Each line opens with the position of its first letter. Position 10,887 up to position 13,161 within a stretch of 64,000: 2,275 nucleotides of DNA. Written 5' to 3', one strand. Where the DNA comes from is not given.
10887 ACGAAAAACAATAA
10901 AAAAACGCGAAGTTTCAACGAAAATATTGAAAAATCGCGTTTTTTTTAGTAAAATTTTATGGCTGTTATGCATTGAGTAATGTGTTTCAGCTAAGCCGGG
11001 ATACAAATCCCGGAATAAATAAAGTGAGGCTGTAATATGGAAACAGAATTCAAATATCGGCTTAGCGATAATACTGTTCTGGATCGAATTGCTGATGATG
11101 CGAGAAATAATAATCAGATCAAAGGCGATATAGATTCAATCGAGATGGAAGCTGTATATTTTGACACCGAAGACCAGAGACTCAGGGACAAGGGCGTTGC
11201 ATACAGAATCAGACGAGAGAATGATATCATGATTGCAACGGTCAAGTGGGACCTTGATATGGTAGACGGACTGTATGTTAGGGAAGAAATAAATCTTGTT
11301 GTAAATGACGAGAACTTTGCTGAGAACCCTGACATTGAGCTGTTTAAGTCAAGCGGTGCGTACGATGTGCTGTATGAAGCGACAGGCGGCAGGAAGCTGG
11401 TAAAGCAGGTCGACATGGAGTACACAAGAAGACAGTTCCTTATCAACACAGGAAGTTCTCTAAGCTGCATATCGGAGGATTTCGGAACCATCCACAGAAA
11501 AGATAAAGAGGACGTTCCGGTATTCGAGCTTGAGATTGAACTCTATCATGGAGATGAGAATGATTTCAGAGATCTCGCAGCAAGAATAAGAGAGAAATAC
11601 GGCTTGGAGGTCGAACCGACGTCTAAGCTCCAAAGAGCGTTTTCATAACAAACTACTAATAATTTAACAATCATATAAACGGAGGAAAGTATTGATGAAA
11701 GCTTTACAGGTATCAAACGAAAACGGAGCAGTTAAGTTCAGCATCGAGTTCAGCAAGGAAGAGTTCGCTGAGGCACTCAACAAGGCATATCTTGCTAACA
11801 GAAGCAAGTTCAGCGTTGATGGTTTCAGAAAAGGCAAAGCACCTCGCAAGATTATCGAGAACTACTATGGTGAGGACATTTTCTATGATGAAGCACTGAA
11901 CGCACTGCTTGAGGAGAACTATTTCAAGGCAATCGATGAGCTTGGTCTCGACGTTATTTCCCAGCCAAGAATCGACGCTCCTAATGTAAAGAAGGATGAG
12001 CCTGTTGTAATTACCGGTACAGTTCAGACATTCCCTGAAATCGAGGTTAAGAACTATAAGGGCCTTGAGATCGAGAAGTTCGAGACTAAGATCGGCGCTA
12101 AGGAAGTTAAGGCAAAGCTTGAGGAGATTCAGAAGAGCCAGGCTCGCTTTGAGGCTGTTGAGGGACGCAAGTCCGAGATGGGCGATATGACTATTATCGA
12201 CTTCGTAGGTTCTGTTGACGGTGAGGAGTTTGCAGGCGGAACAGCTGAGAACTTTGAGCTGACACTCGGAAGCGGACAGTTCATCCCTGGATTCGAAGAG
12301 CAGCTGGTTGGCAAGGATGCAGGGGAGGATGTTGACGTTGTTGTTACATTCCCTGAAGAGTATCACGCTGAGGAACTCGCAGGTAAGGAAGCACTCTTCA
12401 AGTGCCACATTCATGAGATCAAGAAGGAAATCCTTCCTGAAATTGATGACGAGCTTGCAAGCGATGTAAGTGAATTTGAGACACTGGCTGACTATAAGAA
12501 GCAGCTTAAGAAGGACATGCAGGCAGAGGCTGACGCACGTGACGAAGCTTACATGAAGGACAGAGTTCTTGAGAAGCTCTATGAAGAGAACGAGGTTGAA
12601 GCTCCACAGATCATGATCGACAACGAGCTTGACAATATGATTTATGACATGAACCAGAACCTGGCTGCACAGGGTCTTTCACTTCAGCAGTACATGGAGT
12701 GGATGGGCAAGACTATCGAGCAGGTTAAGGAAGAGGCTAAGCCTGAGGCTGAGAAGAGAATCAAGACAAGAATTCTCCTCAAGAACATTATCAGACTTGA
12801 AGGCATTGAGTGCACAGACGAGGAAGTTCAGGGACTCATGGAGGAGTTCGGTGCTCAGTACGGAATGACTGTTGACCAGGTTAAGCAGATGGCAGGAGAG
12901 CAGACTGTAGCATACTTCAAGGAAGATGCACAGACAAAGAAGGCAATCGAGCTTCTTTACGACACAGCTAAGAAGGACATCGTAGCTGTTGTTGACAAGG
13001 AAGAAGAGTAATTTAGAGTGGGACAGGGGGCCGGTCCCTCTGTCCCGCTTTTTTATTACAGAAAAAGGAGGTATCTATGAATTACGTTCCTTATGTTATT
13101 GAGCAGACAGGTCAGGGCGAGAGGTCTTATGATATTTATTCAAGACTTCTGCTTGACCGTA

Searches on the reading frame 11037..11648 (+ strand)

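Call 57: search_protein_families(library=pfam, proteins=[window:11037-11648:+], max_evalue=0.00001)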
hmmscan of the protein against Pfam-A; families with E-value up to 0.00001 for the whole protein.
window:11037-11648:+ (203 aa): 1 family
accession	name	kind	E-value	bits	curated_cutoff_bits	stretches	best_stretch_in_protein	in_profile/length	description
PF01928.26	CYTH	-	7.4e-12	45.9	23.2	1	2-201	3-178/179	CYTH domain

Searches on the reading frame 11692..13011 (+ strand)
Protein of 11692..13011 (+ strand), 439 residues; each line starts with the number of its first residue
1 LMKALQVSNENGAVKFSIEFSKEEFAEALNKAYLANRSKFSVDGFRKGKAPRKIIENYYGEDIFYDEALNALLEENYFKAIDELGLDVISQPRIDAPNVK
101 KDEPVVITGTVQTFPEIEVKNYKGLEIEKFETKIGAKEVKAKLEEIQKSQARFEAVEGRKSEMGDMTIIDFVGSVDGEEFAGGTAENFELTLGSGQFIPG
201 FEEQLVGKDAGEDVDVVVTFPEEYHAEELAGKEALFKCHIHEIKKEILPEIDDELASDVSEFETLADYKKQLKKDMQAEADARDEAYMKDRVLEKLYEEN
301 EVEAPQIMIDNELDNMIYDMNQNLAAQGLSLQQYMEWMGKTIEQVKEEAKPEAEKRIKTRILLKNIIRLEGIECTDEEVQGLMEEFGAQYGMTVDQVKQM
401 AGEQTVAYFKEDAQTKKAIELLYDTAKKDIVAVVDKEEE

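Call 57: search_protein_families(library=pfam, proteins=[window:11692-13011:+], max_evalue=0.00001)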
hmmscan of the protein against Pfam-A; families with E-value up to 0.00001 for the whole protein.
window:11692-13011:+ (439 aa): 3 families
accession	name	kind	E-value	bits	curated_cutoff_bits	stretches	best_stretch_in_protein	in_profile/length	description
PF05697.18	Trigger_N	-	2.3e-38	132.2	22.2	1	5-146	4-144/144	Bacterial trigger factor protein (TF)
PF05698.19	Trigger_C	-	1.4e-35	123.2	22.7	1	264-422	1-160/162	Bacterial trigger factor protein (TF) C-terminus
PF00254.34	FKBP_C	-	1.9e-16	60.6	21.1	1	159-237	3-90/94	FKBP-type peptidyl-prolyl cis-trans isomerase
